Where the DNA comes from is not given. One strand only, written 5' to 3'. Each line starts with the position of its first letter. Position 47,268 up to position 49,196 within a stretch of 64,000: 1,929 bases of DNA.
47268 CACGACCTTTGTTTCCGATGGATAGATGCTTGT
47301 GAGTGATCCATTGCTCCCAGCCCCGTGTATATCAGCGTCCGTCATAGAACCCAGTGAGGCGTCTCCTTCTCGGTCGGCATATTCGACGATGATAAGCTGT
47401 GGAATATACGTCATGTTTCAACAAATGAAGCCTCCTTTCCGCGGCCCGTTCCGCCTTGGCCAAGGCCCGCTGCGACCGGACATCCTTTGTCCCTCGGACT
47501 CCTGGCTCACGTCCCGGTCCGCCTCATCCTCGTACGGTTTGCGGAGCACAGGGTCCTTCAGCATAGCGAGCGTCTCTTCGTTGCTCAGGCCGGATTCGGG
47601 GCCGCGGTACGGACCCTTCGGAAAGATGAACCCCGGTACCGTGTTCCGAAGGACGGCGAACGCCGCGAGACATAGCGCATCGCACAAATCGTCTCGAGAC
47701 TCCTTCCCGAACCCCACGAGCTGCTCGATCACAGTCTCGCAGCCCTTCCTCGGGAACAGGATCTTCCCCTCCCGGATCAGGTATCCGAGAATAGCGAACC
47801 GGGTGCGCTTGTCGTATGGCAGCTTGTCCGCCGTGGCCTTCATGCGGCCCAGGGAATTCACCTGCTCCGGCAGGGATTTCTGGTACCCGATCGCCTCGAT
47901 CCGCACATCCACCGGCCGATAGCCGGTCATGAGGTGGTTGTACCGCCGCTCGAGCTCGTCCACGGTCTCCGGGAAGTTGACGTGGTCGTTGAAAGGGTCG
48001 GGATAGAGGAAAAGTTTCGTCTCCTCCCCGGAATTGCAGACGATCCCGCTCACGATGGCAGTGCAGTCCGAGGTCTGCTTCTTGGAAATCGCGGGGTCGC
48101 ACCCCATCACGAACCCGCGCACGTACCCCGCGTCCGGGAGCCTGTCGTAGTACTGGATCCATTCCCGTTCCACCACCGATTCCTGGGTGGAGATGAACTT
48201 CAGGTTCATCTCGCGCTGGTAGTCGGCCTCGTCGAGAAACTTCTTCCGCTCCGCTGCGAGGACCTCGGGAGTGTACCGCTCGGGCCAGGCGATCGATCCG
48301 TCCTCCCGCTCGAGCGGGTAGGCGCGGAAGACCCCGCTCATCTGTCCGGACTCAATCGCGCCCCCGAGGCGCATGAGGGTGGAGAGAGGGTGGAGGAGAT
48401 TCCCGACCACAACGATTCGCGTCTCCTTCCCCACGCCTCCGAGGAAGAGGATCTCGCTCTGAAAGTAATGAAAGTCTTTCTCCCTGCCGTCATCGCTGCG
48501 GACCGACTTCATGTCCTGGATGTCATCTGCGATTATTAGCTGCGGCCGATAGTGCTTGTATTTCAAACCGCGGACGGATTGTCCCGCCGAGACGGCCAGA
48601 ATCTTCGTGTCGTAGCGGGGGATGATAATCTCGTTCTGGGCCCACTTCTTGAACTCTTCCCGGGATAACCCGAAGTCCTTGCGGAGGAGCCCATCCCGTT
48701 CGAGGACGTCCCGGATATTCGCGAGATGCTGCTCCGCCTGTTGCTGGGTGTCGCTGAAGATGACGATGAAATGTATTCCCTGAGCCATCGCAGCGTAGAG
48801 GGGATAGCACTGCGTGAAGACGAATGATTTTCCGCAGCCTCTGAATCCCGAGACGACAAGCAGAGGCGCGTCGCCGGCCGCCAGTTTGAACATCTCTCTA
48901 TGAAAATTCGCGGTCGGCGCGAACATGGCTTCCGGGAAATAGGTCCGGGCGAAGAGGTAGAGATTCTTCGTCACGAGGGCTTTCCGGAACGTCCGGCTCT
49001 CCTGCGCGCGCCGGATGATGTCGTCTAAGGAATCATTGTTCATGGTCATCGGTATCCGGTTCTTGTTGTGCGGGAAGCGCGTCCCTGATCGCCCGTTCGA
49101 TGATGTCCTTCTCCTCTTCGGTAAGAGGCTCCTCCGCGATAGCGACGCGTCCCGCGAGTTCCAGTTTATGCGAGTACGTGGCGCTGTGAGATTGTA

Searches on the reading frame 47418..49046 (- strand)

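Call 51: search_protein_families(library=pfam, proteins=[window:47418-49046:-], max_evalue=0.001)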
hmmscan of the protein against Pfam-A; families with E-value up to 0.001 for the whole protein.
window:47418-49046:- (542 aa): 1 family
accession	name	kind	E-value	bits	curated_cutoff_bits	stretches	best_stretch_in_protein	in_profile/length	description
PF17289.8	Terminase_6C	-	0.00052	20.5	22.6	0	315-461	2-151/155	Terminase RNaseH-like domain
